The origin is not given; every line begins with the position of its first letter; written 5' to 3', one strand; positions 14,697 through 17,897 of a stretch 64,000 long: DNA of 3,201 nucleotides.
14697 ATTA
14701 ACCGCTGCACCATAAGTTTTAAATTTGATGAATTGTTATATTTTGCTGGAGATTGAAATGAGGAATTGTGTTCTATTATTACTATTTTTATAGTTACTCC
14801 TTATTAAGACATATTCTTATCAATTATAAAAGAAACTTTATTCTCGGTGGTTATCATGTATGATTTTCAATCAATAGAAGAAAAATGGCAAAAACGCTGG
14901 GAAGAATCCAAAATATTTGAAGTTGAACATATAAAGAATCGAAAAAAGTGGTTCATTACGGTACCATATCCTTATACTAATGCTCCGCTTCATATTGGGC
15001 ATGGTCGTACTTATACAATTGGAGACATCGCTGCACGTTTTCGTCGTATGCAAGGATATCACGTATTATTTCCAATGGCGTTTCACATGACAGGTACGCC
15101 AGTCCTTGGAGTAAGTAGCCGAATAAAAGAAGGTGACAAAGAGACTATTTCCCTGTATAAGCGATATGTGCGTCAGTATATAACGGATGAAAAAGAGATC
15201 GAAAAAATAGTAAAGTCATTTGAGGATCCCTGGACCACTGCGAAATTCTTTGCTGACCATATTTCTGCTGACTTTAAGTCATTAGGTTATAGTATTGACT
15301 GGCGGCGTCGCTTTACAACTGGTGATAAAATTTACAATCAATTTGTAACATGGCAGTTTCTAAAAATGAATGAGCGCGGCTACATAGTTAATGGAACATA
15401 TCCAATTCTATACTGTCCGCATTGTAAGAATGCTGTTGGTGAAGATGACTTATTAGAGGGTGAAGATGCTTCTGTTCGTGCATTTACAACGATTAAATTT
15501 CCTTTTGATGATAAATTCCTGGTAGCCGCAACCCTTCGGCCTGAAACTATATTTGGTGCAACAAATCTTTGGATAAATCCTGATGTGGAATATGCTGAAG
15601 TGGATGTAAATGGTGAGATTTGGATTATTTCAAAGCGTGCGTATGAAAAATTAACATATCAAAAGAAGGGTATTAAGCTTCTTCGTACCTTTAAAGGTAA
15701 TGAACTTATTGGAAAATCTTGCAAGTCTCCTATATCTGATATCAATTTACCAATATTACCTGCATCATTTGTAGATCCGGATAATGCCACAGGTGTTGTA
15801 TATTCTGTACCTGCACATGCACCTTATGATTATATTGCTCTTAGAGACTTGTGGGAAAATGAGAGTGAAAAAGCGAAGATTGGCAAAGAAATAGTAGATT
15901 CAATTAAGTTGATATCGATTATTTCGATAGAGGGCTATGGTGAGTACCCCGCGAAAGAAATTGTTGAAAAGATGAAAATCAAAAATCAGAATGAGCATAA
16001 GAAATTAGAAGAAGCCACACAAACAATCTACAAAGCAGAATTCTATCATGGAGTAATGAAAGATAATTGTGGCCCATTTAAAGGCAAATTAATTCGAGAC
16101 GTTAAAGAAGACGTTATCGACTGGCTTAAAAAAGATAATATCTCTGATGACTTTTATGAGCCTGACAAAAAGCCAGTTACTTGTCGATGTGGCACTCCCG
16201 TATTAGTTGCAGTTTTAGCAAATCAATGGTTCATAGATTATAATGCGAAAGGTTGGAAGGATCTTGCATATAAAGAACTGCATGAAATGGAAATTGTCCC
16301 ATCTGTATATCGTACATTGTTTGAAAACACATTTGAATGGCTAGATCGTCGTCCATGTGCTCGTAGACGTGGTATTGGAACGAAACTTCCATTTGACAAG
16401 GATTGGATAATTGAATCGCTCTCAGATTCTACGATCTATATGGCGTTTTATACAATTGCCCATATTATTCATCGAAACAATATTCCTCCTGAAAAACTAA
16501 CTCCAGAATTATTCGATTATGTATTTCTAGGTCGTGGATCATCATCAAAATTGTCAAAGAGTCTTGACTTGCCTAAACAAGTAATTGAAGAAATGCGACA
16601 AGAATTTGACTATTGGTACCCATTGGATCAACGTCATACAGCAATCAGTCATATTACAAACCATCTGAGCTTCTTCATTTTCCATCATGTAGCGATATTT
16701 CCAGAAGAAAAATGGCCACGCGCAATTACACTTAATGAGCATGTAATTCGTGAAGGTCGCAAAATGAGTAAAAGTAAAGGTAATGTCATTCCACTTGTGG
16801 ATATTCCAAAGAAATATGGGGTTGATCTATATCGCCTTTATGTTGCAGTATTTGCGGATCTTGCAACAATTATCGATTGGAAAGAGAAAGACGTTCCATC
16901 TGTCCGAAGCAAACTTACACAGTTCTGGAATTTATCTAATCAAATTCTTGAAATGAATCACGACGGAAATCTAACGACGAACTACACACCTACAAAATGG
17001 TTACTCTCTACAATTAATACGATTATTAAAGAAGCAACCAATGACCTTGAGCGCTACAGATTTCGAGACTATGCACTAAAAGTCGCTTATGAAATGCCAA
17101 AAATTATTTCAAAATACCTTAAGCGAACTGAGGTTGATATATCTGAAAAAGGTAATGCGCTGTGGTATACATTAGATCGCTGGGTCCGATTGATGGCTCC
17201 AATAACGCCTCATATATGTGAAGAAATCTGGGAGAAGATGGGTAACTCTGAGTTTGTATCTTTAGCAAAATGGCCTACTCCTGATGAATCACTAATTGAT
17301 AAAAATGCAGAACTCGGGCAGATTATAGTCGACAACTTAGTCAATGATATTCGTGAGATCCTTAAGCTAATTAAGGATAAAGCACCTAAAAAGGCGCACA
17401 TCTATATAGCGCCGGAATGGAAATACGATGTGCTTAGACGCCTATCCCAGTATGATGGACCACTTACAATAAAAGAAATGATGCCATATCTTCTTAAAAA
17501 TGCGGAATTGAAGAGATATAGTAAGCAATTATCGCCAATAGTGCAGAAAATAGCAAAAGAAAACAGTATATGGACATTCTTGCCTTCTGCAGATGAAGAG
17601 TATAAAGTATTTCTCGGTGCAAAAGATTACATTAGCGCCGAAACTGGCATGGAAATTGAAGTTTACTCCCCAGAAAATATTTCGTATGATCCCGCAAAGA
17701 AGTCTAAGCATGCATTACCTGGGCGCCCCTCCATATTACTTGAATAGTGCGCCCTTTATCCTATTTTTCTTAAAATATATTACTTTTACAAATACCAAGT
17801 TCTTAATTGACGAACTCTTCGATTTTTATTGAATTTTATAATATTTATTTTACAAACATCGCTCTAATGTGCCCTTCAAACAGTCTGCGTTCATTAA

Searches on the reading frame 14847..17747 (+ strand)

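Call 8: search_protein_families(library=pfam, proteins=[window:14847-17747:+], max_evalue=0.01)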
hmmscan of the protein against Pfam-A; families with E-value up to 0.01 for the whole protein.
window:14847-17747:+ (966 aa): 5 families
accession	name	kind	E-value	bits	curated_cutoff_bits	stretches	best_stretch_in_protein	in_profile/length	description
PF00133.28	tRNA-synt_1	-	3.2e-37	128.7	22.7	1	13-673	1-408/414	tRNA synthetases class I (I, L, M and V)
PF08264.19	Anticodon_1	-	1.2e-26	93.8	25.1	1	717-846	2-143/148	Anticodon-binding domain of tRNA ligase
PF09334.17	tRNA-synt_1g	-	7.4e-23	81.4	20.1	2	36-94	2-60/391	tRNA synthetases class I (M)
PF01406.26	tRNA-synt_1e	-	3.3e-07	30.4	27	1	622-684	236-297/301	tRNA synthetases class I (C) catalytic domain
PF13603.12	tRNA-synt_1_2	-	2e-05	24.6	25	1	216-329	12-126/185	Leucyl-tRNA synthetase, editing domain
